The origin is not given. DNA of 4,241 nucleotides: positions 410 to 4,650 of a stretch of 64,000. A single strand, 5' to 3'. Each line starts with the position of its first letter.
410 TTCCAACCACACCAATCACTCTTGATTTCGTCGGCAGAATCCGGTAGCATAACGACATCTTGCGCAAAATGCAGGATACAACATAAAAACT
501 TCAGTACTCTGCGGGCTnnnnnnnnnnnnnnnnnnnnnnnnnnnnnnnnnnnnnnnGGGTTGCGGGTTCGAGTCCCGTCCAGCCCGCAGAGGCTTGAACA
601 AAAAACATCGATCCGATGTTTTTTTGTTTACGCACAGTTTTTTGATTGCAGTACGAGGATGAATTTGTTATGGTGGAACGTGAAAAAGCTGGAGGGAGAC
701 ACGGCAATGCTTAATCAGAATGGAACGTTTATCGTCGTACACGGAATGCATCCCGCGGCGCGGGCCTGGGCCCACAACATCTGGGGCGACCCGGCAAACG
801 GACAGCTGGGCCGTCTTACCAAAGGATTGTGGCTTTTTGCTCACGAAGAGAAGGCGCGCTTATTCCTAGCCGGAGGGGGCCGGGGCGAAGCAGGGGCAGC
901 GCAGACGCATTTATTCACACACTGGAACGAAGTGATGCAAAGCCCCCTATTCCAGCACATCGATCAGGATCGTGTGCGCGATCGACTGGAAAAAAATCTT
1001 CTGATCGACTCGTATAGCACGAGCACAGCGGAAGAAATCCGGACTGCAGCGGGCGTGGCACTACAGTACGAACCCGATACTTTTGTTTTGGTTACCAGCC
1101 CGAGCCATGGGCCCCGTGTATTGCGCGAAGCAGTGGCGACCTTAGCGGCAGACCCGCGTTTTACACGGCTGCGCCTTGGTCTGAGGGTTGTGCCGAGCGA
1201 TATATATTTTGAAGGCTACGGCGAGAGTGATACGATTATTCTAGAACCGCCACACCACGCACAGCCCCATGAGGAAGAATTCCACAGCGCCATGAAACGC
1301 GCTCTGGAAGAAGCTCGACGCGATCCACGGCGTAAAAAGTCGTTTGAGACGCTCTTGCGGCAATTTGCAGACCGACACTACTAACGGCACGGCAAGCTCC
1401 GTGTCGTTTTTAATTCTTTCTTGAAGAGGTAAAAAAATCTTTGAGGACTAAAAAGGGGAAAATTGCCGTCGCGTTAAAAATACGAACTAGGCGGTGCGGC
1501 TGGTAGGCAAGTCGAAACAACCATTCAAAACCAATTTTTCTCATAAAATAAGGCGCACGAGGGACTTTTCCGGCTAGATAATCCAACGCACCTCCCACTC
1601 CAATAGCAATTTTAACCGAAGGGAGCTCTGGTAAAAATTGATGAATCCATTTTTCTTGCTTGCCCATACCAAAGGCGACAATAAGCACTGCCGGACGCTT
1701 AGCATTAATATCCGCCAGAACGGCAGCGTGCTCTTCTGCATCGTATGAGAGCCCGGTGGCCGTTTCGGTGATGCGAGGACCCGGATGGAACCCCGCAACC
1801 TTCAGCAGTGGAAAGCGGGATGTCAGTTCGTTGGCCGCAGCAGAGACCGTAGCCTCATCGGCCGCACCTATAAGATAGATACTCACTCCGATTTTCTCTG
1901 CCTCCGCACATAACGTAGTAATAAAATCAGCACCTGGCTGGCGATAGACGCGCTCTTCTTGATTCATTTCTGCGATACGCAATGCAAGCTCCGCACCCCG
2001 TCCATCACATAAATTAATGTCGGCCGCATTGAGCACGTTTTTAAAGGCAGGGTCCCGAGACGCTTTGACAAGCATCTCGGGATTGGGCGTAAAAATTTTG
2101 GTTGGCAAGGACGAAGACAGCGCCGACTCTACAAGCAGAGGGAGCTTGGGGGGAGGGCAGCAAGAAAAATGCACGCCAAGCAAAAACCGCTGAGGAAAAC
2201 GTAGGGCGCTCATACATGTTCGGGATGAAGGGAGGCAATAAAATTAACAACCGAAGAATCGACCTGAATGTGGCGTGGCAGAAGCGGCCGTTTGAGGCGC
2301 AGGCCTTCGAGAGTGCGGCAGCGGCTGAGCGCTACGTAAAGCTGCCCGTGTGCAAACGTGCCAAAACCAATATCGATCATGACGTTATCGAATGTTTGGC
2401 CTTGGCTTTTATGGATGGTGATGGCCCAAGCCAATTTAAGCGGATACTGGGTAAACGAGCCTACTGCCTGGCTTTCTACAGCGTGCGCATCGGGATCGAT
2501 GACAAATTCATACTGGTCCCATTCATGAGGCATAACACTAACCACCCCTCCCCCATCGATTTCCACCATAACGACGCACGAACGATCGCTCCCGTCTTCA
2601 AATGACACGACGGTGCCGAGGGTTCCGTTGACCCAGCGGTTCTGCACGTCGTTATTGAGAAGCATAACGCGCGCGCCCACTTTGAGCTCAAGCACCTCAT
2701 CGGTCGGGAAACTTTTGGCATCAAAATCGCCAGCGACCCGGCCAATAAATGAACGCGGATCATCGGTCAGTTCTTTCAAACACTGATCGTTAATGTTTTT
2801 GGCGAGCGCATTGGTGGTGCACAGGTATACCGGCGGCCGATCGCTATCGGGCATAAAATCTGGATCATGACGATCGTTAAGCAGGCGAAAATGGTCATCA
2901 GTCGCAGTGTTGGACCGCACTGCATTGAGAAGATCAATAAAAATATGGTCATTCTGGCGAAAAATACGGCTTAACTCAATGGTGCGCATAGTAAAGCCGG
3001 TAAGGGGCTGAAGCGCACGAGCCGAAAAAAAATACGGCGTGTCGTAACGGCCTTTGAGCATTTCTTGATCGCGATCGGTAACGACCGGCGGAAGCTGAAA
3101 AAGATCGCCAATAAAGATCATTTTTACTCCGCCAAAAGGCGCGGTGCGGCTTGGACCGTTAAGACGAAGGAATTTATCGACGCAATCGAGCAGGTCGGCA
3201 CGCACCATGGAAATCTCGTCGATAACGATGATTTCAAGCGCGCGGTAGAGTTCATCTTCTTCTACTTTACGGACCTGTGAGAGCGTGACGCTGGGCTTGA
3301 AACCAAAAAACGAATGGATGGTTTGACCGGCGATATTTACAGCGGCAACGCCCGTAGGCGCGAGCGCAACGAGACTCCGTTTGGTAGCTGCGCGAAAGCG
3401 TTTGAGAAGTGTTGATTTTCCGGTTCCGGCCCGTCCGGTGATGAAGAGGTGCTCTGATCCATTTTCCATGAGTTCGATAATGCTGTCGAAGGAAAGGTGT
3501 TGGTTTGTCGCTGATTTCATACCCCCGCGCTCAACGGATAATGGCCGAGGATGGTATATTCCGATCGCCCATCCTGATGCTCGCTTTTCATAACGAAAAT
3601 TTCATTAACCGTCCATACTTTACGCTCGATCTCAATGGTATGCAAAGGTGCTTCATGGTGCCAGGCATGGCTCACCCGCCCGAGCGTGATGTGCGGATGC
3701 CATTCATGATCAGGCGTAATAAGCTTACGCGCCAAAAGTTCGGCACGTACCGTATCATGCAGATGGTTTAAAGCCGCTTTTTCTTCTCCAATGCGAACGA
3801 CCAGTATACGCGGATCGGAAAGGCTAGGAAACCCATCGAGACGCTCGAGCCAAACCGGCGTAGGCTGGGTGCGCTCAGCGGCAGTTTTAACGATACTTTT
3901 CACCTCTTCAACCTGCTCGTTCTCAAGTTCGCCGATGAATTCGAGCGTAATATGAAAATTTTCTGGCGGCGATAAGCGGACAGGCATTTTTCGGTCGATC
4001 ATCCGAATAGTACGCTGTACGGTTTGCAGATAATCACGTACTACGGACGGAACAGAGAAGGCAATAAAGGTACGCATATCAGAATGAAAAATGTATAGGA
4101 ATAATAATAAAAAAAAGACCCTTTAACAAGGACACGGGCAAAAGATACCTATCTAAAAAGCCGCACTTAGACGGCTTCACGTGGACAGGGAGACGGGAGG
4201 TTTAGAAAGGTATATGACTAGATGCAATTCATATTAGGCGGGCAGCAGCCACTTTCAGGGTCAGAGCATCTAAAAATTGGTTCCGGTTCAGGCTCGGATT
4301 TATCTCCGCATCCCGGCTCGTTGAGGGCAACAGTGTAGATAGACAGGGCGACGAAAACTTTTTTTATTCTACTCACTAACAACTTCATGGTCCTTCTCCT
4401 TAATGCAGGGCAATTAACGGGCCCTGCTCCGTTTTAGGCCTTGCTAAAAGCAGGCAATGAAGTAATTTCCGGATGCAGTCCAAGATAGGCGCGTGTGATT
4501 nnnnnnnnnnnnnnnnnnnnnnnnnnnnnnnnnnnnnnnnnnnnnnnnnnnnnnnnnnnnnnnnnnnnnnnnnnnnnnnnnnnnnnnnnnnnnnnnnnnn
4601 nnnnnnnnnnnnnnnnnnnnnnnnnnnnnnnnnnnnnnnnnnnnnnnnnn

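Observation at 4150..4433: Unannotated SD-bearing gene for a 56-aa cysteine-rich peptide with hydrophobic N-terminus, with its own terminator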

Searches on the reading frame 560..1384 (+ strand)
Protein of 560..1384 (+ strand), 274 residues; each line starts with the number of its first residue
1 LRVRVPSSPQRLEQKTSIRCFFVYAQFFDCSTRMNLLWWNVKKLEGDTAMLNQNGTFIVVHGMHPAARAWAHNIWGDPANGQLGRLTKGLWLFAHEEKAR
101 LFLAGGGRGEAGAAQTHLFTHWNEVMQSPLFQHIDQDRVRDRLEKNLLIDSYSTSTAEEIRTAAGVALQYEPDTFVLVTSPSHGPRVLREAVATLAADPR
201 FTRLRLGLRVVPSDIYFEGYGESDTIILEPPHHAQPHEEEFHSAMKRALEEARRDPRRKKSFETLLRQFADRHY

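Call 49: search_protein_families(library=pfam, proteins=[window:560-1384:+], max_evalue=0.001)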
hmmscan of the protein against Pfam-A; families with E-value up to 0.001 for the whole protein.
window:560-1384:+ (274 aa): 1 family
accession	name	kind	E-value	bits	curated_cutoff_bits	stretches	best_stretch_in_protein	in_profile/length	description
PF02698.23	DUF218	-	2.1e-07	31.4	27.6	1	57-194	2-103/133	DUF218 domain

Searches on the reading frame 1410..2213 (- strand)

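Call 49: search_protein_families(library=pfam, proteins=[window:1410-2213:-], max_evalue=0.001)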
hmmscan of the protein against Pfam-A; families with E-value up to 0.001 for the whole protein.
window:1410-2213:- (267 aa): 1 family
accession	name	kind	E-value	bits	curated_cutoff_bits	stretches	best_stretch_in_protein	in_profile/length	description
PF03808.19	Glyco_tran_WecG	-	2.2e-47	161.4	27.4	1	64-245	1-167/168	Glycosyl transferase WecG/TagA/CpsF family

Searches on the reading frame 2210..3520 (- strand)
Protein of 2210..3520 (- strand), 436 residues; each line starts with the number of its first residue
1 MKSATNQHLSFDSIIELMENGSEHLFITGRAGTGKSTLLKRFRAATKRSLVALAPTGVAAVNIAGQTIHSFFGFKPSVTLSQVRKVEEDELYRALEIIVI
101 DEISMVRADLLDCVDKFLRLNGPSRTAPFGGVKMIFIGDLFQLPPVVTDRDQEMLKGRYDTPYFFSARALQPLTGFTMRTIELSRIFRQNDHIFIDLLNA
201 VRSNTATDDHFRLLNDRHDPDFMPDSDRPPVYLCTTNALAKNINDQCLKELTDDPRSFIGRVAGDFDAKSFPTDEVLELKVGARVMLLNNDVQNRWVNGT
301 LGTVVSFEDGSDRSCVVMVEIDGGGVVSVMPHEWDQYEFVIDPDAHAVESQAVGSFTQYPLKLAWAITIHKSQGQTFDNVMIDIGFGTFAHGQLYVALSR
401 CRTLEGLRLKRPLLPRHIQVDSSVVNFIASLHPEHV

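Call 8: search_protein_families(library=pfam, proteins=[window:2210-3520:-], max_evalue=0.1)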
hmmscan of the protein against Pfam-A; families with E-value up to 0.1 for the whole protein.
window:2210-3520:- (436 aa): 23 families
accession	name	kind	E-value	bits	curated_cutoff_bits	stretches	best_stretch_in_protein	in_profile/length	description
PF05970.20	PIF1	-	2e-27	96.7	25.9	1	5-166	4-176/223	PIF1-like helicase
PF13604.12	AAA_30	-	5.3e-14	52.8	27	1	16-148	12-133/191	AAA domain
PF13245.12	AAA_19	-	9.1e-12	45.7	25.1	1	22-146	11-132/134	AAA domain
PF02689.20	Herpes_Helicase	-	1.4e-08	33.7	27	2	349-427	715-794/808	Helicase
PF13538.12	UvrD_C_2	-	4.8e-08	33.2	27.4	1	363-403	1-47/52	UvrD-like helicase C-terminal domain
PF21530.3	Pif1_2B_dom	-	1e-06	28.8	23.9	1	271-307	10-47/47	DNA helicase Pif1, 2B domain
PF01443.25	Viral_helicase1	-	3.6e-06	27.4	21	1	26-107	2-72/228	Viral superfamily 1 RNA helicase core domain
PF13401.12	AAA_22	-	6.3e-06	27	27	1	22-138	5-122/130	AAA domain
PF07728.20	AAA_5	-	1.7e-05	25.3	22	1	24-112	1-84/139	AAA domain (dynein-related subfamily)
PF13191.12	AAA_16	-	9e-05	23.5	32.6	1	20-57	22-52/167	AAA ATPase domain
PF13479.12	AAA_24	-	0.0003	21.1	27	1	25-116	5-86/195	AAA domain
PF18335.7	SH3_13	-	0.0026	17.9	41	1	279-316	26-62/65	ATP-dependent RecD-like DNA helicase SH3 domain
PF25199.1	nSTAND_NTPase5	-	0.0078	16.5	34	1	19-42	38-61/145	Novel STAND NTPase 5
PF13555.12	AAA_29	-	0.0087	16.2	27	1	17-39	19-39/61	P-loop containing region of AAA domain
PF13173.12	AAA_14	-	0.0091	16.4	27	1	25-107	5-75/129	AAA domain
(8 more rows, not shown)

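Call 65: find_related_loci(query=window:2210-3520:-, collection=genome_contigs, flank=4000)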
Query window:2210-3520:- (436 aa) in genome_contigs; peptide patterns used: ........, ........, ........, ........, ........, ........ (x = any residue, [..] = any of these).
58 stretches matched a pattern; 12 encode a relative of the query (tblastn E <= 1e-3); 12 distinct loci.
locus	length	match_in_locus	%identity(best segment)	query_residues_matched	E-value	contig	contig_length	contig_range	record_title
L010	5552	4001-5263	51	11-433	1e-140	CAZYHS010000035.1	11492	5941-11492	MAG TPA_asm: uncultured Pseudomonadota bacterium isolate SRP263991_co7_362 genome assembly, contig: NODE_11133_length_11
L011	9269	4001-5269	46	11-431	2e-134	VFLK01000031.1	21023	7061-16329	MAG: Candidatus Paceibacterota bacterium isolate Bin_61_66 c_000000325961, whole genome shotgun sequence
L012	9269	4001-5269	47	11-431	1e-133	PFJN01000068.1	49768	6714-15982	MAG: Candidatus Pacebacteria bacterium CG_4_10_14_3_um_filter_34_15 CG_4_10_14_3_um_filter_scaffold_196_c, whole genome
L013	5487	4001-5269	46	11-431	7e-133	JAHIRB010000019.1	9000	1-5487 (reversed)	MAG: Patescibacteria group bacterium isolate MM_PC_MetaG.mb.11 MM_PC_MetaG.mb.11_k141_761974, whole genome shotgun seque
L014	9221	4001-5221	47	17-427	3e-131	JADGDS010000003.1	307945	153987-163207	MAG: Candidatus Marithrix sp. isolate BB16 NODE_24_length_307945_cov_192.788842, whole genome shotgun sequence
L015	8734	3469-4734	48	11-432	3e-130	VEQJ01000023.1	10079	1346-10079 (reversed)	MAG: Alphaproteobacteria bacterium isolate ZLKRG11 NODE_7294_length_10079_cov_2.921322, whole genome shotgun sequence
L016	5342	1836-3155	48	1-432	3e-127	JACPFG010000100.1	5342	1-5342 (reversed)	MAG: Deltaproteobacteria bacterium isolate NC_groundwater_355_Ag_B-0.1um_58_8 GD18-4_B1_scaffold_987489, whole genome sh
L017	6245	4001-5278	47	1-428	2e-124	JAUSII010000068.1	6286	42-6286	MAG: Deltaproteobacteria bacterium isolate E14_metabat.bin.232 E14_k141_1050436, whole genome shotgun sequence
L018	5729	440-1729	47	1-428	4e-123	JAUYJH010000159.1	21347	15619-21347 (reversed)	MAG: Deltaproteobacteria bacterium isolate C24_metabat.bin.128 C24_k141_408618, whole genome shotgun sequence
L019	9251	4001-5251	48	10-431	1e-121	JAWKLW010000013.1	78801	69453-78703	MAG: Saprospiraceae bacterium isolate ABC1.120 ABC1.120.fa-13, whole genome shotgun sequence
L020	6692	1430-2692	44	10-428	2e-107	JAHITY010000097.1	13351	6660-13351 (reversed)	MAG: Candidatus Omnitrophota bacterium isolate MM_PC_MetaG.mb.228 MM_PC_MetaG.mb.228_k141_1318059, whole genome shotgun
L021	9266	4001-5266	48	11-432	1e-130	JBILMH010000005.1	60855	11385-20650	MAG: Alphaproteobacteria bacterium isolate ME2017-08-18_3300034012_group7_bin46 Rohwer_bin1826_scaffold_137_c1, whole ge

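Call 76: search_protein_families(library=padloc, proteins=[window:2210-3520:-], max_evalue=0.01)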
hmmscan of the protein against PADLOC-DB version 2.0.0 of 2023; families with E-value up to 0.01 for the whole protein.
window:2210-3520:- (436 aa): 14 families
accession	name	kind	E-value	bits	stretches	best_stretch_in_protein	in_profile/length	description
PDLC05065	PDC-S68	-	1.3e-22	77.5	2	27-146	625-745/1221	-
PDLC05064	PDC-S68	-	3.7e-18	62.7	2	25-212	702-895/1273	-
PDLC01734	typeIV_RecD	-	2.4e-17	60.5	2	23-154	355-484/763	RecD_0_IVD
PDLC01148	RecD_like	-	3.3e-16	56.7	2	26-147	332-446/719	RecD/Tra ATPase fused to N-terminal HHH domain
PDLC05066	PDC-S68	-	1.6e-15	54.2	2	27-147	598-722/1202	-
PDLC04476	PDC-M16A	-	5.5e-15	52.8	1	4-206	6-230/691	-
PDLC04475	PDC-M16A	-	4.5e-13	46.6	1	5-208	14-235/721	-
PDLC05035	PDC-S53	-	7.9e-12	42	2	15-114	503-598/900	-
PDLC04472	PDC-M16A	-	5.2e-08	29.7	1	6-69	223-290/930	-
PDLC04474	PDC-M16A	-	8.8e-08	29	1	5-71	218-287/917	-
PDLC04140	mad8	-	0.00035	18.2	1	4-42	11-47/314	mads_8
PDLC02350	AbiO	-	0.0022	14.8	0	12-111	188-274/468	AbiO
PDLC02372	Nhi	-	0.0033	14.1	0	17-109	194-278/470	-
PDLC04471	PDC-M16A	-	0.0085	12.9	0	357-388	414-445/687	-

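Call 77: search_protein_families(library=phrogs, proteins=[window:2210-3520:-], max_evalue=0.01)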
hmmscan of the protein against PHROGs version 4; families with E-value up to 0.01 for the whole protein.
window:2210-3520:- (436 aa): 5 families
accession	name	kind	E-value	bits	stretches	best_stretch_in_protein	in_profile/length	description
phrog_325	-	DNA, RNA and nucleotide metabolism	1.8e-84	285.7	1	6-435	474-894/986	Dda-like helicase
phrog_30356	-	DNA, RNA and nucleotide metabolism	1.1e-52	180.2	2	23-340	19-330/823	helicase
phrog_4412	-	DNA, RNA and nucleotide metabolism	4.4e-26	92.4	2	23-146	346-463/743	exonuclease V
phrog_25471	-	unknown function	1.2e-09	39.5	1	5-68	5-73/162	-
phrog_249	-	moron, auxiliary metabolic gene and host takeover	0.00079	19.8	1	3-53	107-158/380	porphyrin biosynthesis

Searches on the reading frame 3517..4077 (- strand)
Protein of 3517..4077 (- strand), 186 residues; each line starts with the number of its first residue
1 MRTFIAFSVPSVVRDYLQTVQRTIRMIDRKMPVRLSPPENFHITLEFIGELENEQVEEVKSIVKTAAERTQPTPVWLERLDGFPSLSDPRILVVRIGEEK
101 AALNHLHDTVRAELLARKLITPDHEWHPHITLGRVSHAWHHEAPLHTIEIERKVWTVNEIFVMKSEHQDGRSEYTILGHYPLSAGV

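Call 8: search_protein_families(library=pfam, proteins=[window:3517-4077:-], max_evalue=0.1)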
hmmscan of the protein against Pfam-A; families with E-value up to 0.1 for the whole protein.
window:3517-4077:- (186 aa): 3 families
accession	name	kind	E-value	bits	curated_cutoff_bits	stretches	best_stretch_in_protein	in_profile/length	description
PF02834.22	LigT_PEase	-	1.8e-19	70.2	23.3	2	10-92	4-86/87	LigT like Phosphoesterase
PF13563.12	2_5_RNA_ligase2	-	6.5e-15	55.9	27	1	41-167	26-150/152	2'-5' RNA ligase superfamily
PF10469.15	AKAP7_NLS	-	1.6e-06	28.6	24.4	1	11-144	13-158/208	AKAP7 2'5' RNA ligase-like domain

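Call 52: find_homologous_proteins(query=window:3517-4077:-, max_evalue=1e-10)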
Query window:3517-4077:- (186 aa): 12 proteins with E <= 1e-10 among 90 candidates.
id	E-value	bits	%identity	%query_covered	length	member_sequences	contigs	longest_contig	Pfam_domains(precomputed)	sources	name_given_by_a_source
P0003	1.3e-119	415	100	100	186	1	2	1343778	PF10469.16,PF02834.23,PF13563.13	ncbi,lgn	-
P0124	3.5e-32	130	36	99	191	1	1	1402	PF10469.16,PF02834.23,PF13563.13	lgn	-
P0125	2.6e-29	121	37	98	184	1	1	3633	PF10469.16,PF02834.23,PF13563.13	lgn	-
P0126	9.2e-19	86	31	95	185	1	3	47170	PF02834.23,PF13563.13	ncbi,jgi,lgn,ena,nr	ncbi:MAG TPA: RNA 2',3'-cyclic phosphodiesterase [Bacteroidota bacterium]|nr:RNA 2',3'-cyclic phosph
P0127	9.5e-16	76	30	99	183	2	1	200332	PF02834.23,PF13563.13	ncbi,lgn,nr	ncbi:MAG: RNA 2',3'-cyclic phosphodiesterase [Syntrophobacterales bacterium]|nr:RNA 2',3'-cyclic pho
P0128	1.3e-13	69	32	98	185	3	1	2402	PF10469.16,PF02834.23,PF13563.13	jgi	jgi:2'-5' RNA ligase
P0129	7.0e-13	67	32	94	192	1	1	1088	PF10469.16,PF02834.23,PF13563.13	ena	-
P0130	2.1e-12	65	29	89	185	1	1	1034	PF09749.16,PF10469.16,PF02834.23,PF13563.13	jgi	jgi:2'-5' RNA ligase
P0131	3.5e-12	65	28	98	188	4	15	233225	PF10469.16,PF02834.23,PF13563.13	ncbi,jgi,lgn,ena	jgi:2'-5' RNA ligase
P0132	2.7e-11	62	31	98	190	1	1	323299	PF10469.16,PF02834.23,PF13563.13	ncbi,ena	-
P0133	3.5e-11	61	27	98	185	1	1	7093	PF10469.16,PF02834.23,PF13563.13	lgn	-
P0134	3.5e-11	61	27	95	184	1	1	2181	PF10469.16,PF02834.23,PF13563.13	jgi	jgi:RNA 2',3'-cyclic 3'-phosphodiesterase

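Call 53: find_encoding_contigs(protein=P0125, flank=4000, max_places=2)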
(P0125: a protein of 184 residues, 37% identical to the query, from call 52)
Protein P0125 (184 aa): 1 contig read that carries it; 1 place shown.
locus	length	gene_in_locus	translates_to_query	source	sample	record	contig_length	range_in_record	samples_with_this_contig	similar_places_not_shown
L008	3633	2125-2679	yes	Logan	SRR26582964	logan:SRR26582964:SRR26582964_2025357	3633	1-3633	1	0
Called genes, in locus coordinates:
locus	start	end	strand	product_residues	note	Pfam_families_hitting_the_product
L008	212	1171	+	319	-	PF01699:Na_Ca_ex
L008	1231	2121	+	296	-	-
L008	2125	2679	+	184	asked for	PF10469:AKAP7_NLS, PF02834:LigT_PEase, PF13563:2_5_RNA_ligase2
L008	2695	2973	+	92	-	PF00708:Acylphosphatase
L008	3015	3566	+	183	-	PF00565:SNase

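Call 54: find_encoding_contigs(protein=P0124, flank=4000, max_places=2)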
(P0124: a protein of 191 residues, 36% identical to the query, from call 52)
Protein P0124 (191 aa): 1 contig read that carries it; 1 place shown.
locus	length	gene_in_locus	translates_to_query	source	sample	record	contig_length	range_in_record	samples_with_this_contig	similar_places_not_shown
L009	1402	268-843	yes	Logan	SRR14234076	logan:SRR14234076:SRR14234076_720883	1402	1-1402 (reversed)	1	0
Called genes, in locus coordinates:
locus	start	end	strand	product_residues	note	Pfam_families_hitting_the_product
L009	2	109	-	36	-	?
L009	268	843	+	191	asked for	PF10469:AKAP7_NLS, PF02834:LigT_PEase, PF13563:2_5_RNA_ligase2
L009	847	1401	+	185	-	?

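Call 66: find_related_loci(query=window:3517-4077:-, collection=metagenome_contigs, flank=3000)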
Query window:3517-4077:- (186 aa) in metagenome_contigs; peptide patterns used: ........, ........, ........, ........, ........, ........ (x = any residue, [..] = any of these).
198 stretches matched a pattern, but none encodes a relative of the query by tblastn (E <= 1e-3).

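Call 76: search_protein_families(library=padloc, proteins=[window:3517-4077:-], max_evalue=0.01)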
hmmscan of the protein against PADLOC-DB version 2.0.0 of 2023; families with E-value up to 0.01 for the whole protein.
window:3517-4077:- (186 aa): 0 families

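Call 77: search_protein_families(library=phrogs, proteins=[window:3517-4077:-], max_evalue=0.01)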
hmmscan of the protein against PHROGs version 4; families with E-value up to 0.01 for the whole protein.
window:3517-4077:- (186 aa): 0 families

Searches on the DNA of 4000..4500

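Call 43: search_rna_families(source=window, start=4000, end=4500, threshold=evalue, max_evalue=10)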
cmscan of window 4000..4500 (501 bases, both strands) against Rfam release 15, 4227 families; matches with E-value up to 10: 3.
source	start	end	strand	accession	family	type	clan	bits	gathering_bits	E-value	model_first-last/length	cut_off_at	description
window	4077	4184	-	RF01515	Afu_514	Gene; snRNA; snoRNA; CD-box;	-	12.6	39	7.7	1-106/106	no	A. fumigatus snoRNA Afu_514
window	4109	4198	-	RF02837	anti-hemB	Gene; sRNA;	-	12.2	49.5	4.3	1-81/81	no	Burkholderia RNA 7 (anti-hemB)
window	4253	4309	-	RF01151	snoU82P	Gene; snRNA; snoRNA; CD-box;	-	9.6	42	8.1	1-55/55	no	Small nucleolar RNA U82P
